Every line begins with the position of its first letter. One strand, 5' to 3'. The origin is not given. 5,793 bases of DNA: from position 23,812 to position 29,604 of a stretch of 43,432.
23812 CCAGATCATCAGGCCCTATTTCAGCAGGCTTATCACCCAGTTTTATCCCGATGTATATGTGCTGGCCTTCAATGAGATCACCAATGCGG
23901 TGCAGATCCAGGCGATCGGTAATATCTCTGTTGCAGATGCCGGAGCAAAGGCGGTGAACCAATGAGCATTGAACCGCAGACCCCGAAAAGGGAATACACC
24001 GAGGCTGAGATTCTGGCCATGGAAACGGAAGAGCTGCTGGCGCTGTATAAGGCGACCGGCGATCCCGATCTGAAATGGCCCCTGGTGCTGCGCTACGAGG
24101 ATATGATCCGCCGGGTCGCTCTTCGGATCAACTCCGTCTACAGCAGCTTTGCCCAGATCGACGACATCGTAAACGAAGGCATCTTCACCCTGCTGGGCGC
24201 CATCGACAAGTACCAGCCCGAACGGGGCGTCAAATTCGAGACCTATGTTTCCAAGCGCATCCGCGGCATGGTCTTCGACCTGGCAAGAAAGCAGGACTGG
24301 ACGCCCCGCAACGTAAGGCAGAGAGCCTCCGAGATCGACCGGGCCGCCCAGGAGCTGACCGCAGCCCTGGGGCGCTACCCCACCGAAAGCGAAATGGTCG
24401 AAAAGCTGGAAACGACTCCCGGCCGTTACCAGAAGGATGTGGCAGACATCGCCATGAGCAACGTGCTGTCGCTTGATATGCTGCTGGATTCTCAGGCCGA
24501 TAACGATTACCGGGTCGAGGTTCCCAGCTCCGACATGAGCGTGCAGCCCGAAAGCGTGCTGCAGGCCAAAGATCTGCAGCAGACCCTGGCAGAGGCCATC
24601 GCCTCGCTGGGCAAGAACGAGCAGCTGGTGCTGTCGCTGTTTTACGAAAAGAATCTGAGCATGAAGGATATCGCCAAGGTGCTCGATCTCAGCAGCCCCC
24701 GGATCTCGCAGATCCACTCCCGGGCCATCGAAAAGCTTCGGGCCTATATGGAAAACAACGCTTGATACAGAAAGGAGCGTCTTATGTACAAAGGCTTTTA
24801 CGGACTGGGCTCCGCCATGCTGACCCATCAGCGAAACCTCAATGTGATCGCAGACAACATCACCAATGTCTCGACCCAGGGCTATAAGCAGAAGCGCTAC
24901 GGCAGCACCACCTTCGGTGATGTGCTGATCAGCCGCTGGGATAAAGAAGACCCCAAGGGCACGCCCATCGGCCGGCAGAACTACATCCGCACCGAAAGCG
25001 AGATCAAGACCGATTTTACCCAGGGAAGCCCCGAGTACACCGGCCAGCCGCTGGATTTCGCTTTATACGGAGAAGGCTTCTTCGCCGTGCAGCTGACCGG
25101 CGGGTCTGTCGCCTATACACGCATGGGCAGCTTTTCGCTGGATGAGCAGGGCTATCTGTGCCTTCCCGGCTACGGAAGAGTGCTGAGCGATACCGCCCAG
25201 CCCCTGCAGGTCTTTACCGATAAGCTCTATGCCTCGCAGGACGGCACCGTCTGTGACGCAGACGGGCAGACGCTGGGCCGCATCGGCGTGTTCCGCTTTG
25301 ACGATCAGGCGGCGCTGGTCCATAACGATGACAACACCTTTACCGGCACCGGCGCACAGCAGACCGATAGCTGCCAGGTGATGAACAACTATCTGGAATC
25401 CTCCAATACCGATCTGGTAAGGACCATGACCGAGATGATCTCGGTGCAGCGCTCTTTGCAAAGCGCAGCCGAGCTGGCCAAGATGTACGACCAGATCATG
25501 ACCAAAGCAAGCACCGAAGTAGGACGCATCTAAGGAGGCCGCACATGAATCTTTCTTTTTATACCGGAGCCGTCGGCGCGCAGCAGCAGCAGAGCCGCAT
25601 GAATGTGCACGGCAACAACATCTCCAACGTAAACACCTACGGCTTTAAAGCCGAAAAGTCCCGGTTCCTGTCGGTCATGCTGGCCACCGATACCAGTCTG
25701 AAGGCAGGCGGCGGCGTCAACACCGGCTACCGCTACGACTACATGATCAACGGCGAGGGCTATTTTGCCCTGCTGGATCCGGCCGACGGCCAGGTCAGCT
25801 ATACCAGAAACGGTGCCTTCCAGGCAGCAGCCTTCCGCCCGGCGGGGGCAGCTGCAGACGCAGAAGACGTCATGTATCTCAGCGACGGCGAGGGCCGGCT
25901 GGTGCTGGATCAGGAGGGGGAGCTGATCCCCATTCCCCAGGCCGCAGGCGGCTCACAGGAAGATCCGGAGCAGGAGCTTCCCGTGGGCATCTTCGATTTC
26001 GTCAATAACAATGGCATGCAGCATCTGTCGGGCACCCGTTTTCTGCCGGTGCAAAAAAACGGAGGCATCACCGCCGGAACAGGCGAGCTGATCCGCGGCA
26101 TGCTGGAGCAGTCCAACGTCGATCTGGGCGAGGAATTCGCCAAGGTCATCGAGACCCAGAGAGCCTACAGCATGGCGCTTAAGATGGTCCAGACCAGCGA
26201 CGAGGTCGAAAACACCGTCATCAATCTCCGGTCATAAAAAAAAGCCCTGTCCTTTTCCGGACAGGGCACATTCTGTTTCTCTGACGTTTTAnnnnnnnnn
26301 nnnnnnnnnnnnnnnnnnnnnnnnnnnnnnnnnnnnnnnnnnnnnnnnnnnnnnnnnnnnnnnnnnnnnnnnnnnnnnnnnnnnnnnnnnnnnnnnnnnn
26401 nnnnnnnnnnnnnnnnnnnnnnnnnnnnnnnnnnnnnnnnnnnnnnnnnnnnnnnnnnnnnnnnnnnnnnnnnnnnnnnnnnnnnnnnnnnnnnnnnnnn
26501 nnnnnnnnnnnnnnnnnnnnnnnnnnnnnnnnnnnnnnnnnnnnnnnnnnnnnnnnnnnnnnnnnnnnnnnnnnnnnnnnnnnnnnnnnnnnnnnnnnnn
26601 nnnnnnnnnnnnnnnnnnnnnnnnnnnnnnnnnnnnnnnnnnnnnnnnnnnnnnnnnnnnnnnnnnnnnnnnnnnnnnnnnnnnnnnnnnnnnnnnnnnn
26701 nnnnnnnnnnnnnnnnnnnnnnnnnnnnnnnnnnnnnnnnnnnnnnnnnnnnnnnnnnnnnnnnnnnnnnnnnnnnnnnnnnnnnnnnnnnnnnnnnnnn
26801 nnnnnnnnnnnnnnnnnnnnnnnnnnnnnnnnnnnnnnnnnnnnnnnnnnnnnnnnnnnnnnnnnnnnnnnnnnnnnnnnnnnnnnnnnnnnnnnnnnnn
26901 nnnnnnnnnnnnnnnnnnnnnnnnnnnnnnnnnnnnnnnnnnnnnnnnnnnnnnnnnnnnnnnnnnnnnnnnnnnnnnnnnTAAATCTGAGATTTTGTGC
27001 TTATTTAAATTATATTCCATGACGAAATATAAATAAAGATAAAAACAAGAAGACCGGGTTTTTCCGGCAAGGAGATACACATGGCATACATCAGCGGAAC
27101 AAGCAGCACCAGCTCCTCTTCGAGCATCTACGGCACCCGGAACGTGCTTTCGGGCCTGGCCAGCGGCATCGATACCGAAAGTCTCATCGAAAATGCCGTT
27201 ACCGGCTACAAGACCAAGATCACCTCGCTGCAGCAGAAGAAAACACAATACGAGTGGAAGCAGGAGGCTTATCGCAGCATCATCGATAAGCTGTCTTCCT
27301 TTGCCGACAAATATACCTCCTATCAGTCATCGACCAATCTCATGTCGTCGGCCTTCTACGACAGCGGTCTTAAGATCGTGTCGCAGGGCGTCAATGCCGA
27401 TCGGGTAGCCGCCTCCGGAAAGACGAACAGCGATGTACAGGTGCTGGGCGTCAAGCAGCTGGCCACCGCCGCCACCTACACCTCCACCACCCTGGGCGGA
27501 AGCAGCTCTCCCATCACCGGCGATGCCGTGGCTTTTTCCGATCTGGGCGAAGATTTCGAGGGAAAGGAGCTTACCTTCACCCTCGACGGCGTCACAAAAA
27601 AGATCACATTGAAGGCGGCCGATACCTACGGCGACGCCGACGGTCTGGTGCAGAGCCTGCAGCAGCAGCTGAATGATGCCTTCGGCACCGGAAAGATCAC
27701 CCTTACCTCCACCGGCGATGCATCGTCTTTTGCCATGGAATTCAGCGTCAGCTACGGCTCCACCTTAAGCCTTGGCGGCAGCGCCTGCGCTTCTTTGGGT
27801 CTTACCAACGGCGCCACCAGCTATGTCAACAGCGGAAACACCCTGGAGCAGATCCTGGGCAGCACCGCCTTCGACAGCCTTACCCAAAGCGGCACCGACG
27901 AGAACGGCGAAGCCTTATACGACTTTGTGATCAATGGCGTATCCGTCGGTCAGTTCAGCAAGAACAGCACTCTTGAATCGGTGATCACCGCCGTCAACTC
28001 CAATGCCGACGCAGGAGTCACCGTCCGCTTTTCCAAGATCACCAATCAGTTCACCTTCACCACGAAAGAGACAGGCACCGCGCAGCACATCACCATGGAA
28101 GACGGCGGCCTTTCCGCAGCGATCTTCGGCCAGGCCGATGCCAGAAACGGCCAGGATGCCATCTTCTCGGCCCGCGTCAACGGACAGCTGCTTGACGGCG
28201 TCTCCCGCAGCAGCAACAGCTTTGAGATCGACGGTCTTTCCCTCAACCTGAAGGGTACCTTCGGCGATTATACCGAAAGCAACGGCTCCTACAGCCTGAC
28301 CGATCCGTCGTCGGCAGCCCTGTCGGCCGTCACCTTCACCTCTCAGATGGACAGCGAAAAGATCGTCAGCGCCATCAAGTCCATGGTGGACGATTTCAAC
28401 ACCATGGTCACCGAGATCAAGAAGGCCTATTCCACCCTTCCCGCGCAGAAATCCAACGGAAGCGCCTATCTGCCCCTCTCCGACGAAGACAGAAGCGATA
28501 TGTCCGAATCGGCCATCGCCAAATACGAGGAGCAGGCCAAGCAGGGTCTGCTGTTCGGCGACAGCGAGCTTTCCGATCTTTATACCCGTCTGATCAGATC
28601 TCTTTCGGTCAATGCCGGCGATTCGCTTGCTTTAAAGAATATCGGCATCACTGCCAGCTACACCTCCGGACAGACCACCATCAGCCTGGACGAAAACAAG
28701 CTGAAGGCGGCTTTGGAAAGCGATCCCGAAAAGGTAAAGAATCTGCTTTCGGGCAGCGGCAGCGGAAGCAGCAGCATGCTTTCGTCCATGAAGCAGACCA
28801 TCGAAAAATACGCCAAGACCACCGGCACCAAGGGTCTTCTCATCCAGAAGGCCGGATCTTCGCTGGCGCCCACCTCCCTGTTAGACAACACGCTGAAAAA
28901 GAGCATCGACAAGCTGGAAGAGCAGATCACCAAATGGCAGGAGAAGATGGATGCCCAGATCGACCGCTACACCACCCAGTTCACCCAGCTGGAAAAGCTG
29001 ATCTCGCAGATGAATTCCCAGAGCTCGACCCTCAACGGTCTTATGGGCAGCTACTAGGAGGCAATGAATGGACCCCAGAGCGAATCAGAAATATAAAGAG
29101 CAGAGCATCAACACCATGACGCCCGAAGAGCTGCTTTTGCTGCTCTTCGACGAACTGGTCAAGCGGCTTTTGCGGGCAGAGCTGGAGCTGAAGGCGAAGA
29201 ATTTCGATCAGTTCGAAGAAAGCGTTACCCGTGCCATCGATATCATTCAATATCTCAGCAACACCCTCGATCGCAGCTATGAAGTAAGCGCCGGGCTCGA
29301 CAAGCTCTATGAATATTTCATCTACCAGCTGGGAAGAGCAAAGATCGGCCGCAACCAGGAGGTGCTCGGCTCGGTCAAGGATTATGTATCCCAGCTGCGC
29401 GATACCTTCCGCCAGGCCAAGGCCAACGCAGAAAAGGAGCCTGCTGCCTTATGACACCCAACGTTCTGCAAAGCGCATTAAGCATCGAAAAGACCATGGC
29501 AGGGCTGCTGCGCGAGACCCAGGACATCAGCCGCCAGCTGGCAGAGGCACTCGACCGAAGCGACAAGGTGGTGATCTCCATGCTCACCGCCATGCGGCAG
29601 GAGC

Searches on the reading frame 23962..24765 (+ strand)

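Call 23: search_protein_families(library=pfam, proteins=[window:23962-24765:+], max_evalue=0.0001)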
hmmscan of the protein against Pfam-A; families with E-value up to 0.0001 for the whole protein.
window:23962-24765:+ (267 aa): 4 families
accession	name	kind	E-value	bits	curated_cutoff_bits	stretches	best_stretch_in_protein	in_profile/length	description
PF04542.20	Sigma70_r2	-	1.4e-14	54.1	24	1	41-114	1-71/71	Sigma-70 region 2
PF04545.22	Sigma70_r4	-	6.1e-13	48.5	24.1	1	212-261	1-50/50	Sigma-70, region 4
PF08281.18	Sigma70_r4_2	-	6.3e-07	29.4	25.7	1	208-259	3-54/54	Sigma-70, region 4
PF04539.22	Sigma70_r3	-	9.6e-06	26.1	25.3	1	123-174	4-55/78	Sigma-70 region 3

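Call 40: search_protein_families(library=ncbifam, proteins=[window:23962-24765:+], max_evalue=0.001)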
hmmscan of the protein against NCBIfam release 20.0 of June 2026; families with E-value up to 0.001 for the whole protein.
window:23962-24765:+ (267 aa): 82 families (the best 25 are shown)
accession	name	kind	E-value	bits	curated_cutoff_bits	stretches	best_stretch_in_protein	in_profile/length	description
TIGR02479.1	FliA_WhiG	subfamily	2.3e-66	223.8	189.6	1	41-263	1-223/224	FliA/WhiG family RNA polymerase sigma factor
NF004935.0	PRK06288.1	equivalog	3.2e-58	197.5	343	1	10-264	7-263/270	RNA polymerase sigma factor WhiG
NF005413.0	PRK06986.1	subfamily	3.8e-56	190.6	201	1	27-265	5-238/241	RNA polymerase sigma factor FliA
NF005809.0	PRK07670.1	equivalog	3.6e-52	177.4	326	1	20-265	7-252/255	FliA/WhiG family RNA polymerase sigma factor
NF004572.0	PRK05911.1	equivalog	1.1e-38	133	378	1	23-263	10-253/257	RNA polymerase sigma factor sigma-28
NF009091.0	PRK12427.1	equivalog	3.8e-32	111.8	339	1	43-263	22-231/233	FliA/WhiG family RNA polymerase sigma factor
TIGR02937.1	sigma70-ECF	superfamily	4.4e-31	107.7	42.9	1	41-262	6-164/165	sigma-70 family RNA polymerase sigma factor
TIGR02980.1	SigBFG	subfamily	8.5e-26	91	234.35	1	41-263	8-226/227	SigB/SigF/SigG family RNA polymerase sigma factor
NF005644.0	PRK07408.1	subfamily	4.8e-24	85.4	261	1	15-266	6-256/258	RNA polymerase sigma factor SigF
TIGR02997.1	Sig70-cyanoRpoD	subfamily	1.2e-21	77.3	384.5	1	66-260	101-298/298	RNA polymerase sigma factor, RpoD/SigA family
TIGR02394.1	rpoS_proteo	equivalog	1.7e-21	77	378.7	1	12-266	22-277/285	RNA polymerase sigma factor RpoS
TIGR02941.1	Sigma_B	equivalog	2.8e-21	76.1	315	1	35-261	28-251/255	RNA polymerase sigma factor SigB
TIGR02393.1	RpoD_Cterm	equivalog_domain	4.5e-19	69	354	1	65-264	26-229/238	RNA polymerase sigma factor RpoD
NF004615.0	PRK05949.1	subfamily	1.3e-17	63.7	530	1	66-261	118-316/327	RNA polymerase sigma factor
NF005785.0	PRK07598.1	equivalog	2.7e-17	62.7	554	1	67-261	203-400/415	RNA polymerase sigma factor SigC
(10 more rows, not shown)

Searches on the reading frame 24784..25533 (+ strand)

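Call 23: search_protein_families(library=pfam, proteins=[window:24784-25533:+], max_evalue=0.0001)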
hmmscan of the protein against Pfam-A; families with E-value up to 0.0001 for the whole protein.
window:24784-25533:+ (249 aa): 3 families
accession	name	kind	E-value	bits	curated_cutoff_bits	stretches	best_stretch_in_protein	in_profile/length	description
PF22692.1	LlgE_F_G_D1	-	2.1e-11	44.3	27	1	93-129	1-37/64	Flagellar hook protein FlgE/F/G D1 domain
PF06429.18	Flg_bbr_C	-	9.6e-08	31.9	23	1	201-243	2-44/46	Flagellar basal body rod FlgEFG protein C-terminal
PF00460.25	Flg_bb_rod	-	4.4e-07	30.2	20.7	1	8-35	4-31/31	Flagella basal body rod protein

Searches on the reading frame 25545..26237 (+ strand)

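Call 23: search_protein_families(library=pfam, proteins=[window:25545-26237:+], max_evalue=0.0001)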
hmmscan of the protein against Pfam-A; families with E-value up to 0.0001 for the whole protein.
window:25545-26237:+ (230 aa): 3 families
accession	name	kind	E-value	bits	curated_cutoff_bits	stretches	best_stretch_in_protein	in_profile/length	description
PF06429.18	Flg_bbr_C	-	5.4e-15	55.1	23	1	184-228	2-46/46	Flagellar basal body rod FlgEFG protein C-terminal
PF00460.25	Flg_bb_rod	-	1e-08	35.4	20.7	1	5-35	1-31/31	Flagella basal body rod protein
PF22692.1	LlgE_F_G_D1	-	1.3e-07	32.1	27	1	67-95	1-28/64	Flagellar hook protein FlgE/F/G D1 domain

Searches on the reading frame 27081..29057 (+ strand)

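Call 23: search_protein_families(library=pfam, proteins=[window:27081-29057:+], max_evalue=0.0001)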
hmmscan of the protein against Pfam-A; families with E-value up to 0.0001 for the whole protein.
window:27081-29057:+ (658 aa): 2 families
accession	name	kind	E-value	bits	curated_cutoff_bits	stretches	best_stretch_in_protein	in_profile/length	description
PF07195.17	FliD_C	-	2.2e-35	122.6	25.4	1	358-646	2-236/236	Flagellar hook-associated protein 2 C-terminus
PF02465.23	FliD_N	-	7.8e-14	52.5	24.8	1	28-130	1-96/97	Flagellar hook-associated protein 2 N-terminus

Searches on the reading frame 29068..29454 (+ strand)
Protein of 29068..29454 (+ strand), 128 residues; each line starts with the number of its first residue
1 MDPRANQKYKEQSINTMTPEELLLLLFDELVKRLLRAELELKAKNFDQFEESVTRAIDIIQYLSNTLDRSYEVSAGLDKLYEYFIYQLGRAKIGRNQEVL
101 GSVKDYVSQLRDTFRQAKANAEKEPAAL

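Call 23: search_protein_families(library=pfam, proteins=[window:29068-29454:+], max_evalue=0.0001)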
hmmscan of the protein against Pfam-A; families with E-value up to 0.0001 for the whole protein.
window:29068-29454:+ (128 aa): 1 family
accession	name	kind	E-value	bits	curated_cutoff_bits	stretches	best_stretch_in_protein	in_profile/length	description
PF02561.19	FliS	-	4.9e-28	98.1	26.7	1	7-117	2-114/115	Flagellar protein FliS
